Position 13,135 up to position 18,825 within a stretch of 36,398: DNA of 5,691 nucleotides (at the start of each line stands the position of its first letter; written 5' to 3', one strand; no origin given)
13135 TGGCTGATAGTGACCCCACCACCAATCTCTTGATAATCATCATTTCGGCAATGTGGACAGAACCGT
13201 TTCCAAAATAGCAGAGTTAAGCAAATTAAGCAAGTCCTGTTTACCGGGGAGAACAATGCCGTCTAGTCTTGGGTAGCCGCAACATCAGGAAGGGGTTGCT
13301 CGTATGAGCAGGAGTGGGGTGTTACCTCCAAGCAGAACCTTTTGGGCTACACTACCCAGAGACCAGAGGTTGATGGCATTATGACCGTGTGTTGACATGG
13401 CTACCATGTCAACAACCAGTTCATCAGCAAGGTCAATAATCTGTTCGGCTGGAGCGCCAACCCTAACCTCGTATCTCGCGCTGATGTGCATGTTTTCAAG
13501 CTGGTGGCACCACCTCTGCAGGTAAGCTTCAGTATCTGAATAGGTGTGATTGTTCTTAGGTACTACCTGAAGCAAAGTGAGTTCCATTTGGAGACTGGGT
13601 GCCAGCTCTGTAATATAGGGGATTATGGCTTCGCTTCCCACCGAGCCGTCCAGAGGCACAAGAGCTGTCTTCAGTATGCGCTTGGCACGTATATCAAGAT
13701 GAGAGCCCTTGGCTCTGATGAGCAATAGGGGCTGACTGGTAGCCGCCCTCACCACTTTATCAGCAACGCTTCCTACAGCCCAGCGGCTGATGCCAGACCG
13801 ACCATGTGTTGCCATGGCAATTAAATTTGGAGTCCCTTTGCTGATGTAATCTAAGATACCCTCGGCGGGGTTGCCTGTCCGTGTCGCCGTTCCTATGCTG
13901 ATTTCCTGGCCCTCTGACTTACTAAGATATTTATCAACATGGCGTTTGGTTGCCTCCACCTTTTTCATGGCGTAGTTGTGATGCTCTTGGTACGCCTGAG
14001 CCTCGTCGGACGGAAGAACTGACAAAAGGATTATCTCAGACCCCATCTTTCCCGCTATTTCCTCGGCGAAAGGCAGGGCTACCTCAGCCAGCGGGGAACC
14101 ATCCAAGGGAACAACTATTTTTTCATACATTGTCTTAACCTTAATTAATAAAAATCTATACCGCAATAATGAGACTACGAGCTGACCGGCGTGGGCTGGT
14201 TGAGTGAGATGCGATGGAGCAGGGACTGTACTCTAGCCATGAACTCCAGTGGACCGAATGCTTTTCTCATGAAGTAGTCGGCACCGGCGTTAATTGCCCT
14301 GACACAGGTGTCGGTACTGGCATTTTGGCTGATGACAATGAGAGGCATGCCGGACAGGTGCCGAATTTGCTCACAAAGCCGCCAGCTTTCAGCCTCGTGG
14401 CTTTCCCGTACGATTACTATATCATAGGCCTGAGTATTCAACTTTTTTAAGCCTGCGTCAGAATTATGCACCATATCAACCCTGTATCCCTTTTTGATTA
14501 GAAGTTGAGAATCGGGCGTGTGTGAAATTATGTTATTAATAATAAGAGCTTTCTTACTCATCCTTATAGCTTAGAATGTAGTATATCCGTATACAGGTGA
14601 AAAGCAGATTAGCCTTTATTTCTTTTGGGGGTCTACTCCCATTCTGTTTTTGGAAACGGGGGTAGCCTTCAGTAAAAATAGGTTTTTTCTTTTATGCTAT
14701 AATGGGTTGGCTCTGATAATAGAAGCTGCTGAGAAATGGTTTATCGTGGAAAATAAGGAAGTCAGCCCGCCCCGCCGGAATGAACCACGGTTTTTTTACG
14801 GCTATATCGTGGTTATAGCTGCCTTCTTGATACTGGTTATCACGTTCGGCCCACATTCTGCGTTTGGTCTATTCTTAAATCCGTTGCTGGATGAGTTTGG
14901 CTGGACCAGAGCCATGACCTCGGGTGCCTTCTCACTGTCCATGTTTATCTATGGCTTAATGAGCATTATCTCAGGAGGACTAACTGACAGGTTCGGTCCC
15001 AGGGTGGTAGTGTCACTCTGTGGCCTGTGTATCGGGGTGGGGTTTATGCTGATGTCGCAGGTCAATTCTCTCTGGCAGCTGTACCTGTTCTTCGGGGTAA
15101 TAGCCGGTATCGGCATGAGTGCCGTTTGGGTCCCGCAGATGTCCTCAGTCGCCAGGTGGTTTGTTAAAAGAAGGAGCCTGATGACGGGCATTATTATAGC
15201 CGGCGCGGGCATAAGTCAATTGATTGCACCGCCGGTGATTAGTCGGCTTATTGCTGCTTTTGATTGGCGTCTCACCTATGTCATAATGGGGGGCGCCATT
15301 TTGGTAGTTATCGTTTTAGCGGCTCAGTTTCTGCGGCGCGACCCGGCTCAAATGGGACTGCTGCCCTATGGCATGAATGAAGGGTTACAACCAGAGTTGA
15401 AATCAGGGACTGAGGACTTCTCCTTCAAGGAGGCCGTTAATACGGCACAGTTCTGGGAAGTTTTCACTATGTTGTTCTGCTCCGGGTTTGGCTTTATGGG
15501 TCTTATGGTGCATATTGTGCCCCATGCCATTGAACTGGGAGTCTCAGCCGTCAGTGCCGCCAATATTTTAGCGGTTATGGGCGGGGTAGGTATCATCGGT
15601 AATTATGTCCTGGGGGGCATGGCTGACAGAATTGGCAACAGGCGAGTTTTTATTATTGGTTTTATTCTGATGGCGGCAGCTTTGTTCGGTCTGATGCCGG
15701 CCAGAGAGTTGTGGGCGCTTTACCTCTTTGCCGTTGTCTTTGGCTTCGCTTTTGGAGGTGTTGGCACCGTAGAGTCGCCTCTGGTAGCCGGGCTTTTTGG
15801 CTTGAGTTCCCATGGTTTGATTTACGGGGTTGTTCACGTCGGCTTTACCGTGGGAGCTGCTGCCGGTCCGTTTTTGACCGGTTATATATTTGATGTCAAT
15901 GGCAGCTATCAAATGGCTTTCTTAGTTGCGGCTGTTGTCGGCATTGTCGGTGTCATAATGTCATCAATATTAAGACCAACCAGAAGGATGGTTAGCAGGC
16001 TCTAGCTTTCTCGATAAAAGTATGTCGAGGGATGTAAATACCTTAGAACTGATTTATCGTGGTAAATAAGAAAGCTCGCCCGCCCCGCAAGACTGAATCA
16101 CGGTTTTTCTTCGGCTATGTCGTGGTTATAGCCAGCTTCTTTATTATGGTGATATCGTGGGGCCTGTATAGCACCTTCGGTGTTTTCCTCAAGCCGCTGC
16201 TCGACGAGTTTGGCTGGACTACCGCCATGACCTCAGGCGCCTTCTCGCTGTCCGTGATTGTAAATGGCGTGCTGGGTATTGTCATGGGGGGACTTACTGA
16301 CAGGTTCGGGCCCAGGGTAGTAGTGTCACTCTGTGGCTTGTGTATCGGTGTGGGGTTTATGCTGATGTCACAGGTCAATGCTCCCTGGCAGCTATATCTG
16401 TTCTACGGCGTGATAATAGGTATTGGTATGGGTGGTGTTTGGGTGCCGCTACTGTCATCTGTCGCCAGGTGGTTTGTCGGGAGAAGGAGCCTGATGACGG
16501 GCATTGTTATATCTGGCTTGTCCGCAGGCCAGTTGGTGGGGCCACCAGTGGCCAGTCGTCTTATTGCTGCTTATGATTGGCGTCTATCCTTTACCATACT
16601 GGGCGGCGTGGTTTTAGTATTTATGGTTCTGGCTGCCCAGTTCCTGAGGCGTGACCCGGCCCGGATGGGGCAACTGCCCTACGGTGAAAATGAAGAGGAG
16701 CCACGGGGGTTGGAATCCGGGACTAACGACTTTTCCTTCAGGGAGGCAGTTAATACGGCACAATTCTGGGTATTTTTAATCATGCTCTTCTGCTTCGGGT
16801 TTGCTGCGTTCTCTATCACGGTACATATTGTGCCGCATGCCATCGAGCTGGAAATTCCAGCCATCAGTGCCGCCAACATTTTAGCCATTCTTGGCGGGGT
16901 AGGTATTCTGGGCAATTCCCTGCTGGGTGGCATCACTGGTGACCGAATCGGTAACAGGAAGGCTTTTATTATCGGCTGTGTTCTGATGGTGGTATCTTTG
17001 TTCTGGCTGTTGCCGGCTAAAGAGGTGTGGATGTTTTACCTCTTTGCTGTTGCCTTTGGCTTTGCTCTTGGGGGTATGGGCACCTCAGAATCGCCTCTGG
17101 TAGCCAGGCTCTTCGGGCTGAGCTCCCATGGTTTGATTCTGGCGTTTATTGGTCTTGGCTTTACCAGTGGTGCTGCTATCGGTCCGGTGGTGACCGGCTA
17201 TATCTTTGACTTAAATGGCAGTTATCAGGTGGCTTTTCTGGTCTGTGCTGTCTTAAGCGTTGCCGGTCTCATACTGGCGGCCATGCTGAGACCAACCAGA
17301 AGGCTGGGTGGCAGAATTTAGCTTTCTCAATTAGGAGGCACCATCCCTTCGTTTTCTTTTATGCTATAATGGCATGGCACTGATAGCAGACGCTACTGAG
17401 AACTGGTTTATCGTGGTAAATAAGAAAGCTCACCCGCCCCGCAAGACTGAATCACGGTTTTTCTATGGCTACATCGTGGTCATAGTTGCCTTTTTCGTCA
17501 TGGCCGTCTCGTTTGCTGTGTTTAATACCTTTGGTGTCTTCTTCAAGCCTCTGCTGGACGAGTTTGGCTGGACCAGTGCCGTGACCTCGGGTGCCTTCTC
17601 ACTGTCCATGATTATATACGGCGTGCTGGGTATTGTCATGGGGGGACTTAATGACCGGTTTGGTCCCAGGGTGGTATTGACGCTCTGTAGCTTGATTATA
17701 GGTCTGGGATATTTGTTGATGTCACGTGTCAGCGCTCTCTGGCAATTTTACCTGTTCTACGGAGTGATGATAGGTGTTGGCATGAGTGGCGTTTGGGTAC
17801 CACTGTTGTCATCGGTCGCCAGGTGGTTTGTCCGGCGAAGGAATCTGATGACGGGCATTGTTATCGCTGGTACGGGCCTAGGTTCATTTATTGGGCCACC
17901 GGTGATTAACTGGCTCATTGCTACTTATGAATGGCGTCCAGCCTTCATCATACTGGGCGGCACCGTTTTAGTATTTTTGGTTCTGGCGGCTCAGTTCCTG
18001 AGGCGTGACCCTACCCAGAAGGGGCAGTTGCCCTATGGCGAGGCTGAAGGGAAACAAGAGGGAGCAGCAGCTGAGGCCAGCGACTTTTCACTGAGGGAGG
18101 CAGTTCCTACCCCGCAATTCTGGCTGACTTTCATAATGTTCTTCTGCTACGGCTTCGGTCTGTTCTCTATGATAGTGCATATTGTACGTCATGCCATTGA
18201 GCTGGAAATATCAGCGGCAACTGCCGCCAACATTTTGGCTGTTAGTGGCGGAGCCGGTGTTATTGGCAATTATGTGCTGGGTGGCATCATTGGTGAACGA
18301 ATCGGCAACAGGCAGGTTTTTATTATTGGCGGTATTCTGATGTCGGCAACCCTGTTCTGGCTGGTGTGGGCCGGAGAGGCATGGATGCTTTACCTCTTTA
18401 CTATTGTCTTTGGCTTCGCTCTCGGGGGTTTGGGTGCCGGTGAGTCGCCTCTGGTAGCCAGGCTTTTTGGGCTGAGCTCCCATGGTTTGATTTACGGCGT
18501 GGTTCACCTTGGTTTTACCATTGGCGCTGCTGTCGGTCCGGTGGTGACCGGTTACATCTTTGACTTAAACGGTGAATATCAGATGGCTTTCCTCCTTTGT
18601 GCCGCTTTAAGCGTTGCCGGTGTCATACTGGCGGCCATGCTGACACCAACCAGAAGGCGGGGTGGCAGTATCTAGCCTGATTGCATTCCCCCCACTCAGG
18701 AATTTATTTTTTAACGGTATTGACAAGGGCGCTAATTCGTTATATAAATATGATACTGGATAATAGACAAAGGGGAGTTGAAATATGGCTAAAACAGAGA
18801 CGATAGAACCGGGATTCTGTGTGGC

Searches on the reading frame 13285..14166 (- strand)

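Call 17: search_protein_families(library=pfam, proteins=[window:13285-14166:-])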
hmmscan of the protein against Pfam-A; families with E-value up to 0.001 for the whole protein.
window:13285-14166:- (293 aa): 1 family
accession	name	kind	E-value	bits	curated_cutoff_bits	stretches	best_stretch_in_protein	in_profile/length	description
PF00582.32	Usp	-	1.1e-43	149.6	24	2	13-150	1-140/141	Universal stress protein family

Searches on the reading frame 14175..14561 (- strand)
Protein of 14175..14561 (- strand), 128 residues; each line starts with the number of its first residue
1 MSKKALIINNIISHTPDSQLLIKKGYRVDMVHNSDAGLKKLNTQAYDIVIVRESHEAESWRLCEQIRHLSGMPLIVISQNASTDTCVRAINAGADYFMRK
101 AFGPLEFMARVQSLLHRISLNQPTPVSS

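Call 17: search_protein_families(library=pfam, proteins=[window:14175-14561:-])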
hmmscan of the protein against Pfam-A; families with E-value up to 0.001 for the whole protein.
window:14175-14561:- (128 aa): 2 families
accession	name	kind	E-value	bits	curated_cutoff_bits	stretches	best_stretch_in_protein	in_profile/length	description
PF00072.30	Response_reg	-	1.8e-10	41.4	30.2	1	19-111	16-110/111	Response regulator receiver domain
PF23198.2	PDE8A_N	-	0.00043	20.7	29.6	1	23-74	32-85/147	PDE8A-like, N-terminal domain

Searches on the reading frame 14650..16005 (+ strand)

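Call 17: search_protein_families(library=pfam, proteins=[window:14650-16005:+])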
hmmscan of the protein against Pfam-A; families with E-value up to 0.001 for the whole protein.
window:14650-16005:+ (451 aa): 3 families
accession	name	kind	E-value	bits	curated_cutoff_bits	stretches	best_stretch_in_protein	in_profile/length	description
PF07690.21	MFS_1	-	6.9e-58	196.6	33.4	2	59-329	2-266/347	Major Facilitator Superfamily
PF12832.13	MFS_1_like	-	3.1e-07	30.2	25.2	0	295-440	28-178/373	MFS_1 like family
PF06779.20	MFS_4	-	1.1e-05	25.4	26.3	1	118-437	58-362/364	Uncharacterised MFS-type transporter YbfB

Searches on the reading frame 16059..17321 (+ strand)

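Call 17: search_protein_families(library=pfam, proteins=[window:16059-17321:+])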
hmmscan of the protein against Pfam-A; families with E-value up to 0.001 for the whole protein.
window:16059-17321:+ (420 aa): 3 families
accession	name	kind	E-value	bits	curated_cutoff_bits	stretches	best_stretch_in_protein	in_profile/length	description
PF07690.21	MFS_1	-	2.6e-55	188.2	33.4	2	27-292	2-261/347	Major Facilitator Superfamily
PF11700.14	ATG22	-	1.7e-09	37.4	24.1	1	172-410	228-472/482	Vacuole effluxer Atg22 like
PF12832.13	MFS_1_like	-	3.6e-06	26.7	25.2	1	21-149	215-341/373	MFS_1 like family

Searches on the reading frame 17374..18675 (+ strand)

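Call 17: search_protein_families(library=pfam, proteins=[window:17374-18675:+])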
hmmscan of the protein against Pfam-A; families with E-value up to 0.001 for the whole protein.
window:17374-18675:+ (433 aa): 3 families
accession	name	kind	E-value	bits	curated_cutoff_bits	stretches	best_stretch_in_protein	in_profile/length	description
PF07690.21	MFS_1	-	3.7e-57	194.2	33.4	2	40-305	2-261/347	Major Facilitator Superfamily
PF11700.14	ATG22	-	6.7e-07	28.8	24.1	1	186-424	229-473/482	Vacuole effluxer Atg22 like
PF12832.13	MFS_1_like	-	4.1e-05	23.2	25.2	0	191-401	162-367/373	MFS_1 like family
